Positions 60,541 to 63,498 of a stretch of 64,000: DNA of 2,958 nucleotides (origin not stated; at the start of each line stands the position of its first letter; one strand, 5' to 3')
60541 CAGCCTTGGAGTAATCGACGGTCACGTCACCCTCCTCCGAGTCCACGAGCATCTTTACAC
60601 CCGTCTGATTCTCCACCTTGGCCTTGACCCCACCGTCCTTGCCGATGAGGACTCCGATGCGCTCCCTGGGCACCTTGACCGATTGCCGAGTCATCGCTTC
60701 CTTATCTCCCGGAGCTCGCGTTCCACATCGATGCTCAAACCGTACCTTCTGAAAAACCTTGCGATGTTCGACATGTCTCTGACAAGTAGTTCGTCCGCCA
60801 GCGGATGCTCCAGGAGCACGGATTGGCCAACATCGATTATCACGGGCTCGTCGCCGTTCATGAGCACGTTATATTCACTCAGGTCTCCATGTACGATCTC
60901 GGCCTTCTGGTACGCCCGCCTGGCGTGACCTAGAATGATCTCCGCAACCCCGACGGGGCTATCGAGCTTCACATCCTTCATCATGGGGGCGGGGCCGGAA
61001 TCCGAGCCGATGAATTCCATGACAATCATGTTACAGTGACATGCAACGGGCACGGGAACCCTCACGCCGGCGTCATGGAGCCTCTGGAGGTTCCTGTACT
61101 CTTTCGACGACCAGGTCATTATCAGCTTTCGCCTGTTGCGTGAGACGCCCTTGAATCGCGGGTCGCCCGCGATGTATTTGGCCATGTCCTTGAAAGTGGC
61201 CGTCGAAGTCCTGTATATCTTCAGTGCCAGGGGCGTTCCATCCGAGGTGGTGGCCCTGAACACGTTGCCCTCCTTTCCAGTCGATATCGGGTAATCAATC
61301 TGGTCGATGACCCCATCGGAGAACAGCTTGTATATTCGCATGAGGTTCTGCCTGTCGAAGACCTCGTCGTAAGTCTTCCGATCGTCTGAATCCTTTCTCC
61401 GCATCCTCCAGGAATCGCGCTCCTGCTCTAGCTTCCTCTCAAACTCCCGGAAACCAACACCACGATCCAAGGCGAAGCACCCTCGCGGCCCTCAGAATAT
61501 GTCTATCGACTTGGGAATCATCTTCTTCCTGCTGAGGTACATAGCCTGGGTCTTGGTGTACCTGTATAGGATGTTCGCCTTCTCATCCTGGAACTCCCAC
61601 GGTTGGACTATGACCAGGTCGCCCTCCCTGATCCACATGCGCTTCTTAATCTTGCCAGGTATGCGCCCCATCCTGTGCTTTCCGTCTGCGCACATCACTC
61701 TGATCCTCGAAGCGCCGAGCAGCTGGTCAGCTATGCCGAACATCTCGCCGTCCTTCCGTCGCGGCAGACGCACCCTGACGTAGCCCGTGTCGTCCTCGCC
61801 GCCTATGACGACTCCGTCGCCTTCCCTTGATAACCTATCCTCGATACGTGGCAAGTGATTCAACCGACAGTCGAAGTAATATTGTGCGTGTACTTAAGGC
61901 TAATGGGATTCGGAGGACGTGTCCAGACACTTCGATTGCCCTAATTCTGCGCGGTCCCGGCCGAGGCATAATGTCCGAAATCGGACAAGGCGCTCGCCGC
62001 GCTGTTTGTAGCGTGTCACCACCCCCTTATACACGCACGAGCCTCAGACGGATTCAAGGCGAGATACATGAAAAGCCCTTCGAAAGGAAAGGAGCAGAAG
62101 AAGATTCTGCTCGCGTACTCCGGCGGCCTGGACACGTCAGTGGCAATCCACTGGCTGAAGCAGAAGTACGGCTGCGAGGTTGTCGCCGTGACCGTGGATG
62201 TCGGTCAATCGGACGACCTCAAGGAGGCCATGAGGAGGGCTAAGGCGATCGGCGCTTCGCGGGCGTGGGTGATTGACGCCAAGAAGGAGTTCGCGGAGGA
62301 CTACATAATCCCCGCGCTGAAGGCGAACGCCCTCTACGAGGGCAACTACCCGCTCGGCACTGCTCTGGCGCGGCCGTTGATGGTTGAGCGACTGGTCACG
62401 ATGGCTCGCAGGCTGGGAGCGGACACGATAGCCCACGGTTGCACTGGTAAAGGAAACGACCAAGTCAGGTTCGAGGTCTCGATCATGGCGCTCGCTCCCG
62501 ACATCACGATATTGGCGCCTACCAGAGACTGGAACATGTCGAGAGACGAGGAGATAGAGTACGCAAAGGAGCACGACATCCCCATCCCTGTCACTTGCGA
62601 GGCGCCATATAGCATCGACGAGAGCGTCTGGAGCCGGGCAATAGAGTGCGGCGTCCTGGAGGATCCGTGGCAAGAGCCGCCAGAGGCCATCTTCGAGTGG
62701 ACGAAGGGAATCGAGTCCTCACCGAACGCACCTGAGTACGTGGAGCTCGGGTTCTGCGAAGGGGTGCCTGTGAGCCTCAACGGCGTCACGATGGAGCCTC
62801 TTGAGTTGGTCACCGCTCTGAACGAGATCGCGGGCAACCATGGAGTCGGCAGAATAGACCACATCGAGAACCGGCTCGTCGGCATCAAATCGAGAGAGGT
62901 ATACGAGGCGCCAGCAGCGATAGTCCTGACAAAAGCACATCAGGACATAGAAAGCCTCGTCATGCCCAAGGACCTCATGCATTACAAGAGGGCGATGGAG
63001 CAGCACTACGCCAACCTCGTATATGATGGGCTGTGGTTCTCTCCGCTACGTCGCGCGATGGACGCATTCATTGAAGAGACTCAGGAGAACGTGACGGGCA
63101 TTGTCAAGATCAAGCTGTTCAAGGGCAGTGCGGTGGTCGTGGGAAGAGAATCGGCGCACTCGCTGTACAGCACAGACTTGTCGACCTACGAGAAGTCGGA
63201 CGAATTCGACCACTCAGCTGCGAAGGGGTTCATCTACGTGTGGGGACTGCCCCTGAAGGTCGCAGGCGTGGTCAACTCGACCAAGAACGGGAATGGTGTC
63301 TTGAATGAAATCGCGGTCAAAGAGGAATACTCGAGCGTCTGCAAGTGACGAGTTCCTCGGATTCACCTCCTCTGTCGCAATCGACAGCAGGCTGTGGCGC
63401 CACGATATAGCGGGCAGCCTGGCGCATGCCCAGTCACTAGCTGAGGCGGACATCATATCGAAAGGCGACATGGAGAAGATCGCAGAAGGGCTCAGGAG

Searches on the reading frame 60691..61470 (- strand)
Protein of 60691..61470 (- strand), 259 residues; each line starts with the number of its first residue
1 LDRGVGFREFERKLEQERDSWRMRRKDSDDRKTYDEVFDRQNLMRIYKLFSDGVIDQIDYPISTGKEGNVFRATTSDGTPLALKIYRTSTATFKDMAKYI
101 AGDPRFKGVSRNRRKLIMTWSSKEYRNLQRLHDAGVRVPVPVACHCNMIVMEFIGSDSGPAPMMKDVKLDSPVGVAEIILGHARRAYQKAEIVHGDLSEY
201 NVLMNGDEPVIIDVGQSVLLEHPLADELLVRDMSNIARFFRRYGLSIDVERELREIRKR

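Call 44: search_protein_families(library=pfam, proteins=[window:60691-61470:-], max_evalue=0.001)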
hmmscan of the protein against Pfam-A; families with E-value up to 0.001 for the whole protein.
window:60691-61470:- (259 aa): 4 families
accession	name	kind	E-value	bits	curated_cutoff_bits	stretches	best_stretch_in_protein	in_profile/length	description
PF01163.29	RIO1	-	8.3e-60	202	22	1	69-248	1-183/187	RIO domain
PF01636.29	APH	-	3.4e-06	27.4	23.2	0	187-215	165-195/239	Phosphotransferase enzyme family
PF06293.20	Kdo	-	0.00018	21.5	21.3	0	107-147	42-84/207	Lipopolysaccharide kinase (Kdo/WaaP) family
PF19974.5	TCAD9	-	0.0004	20.1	40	1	157-213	265-320/429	Ternary complex associated domain 9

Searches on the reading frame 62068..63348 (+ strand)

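Call 44: search_protein_families(library=pfam, proteins=[window:62068-63348:+], max_evalue=0.001)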
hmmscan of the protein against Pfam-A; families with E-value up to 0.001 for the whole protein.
window:62068-63348:+ (426 aa): 3 families
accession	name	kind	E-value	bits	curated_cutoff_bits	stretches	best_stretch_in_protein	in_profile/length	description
PF20979.2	Arginosuc_syn_C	-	7.1e-97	323.7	27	1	181-398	1-218/219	Arginosuccinate synthase C-terminal domain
PF00764.25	Arginosuc_synth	-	1.4e-72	243.4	27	1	12-172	1-162/162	Arginosuccinate synthase N-terminal HUP domain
PF24167.1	DUF7411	-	0.00043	20.3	28.7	1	12-75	2-62/194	Family of unknown function (DUF7411)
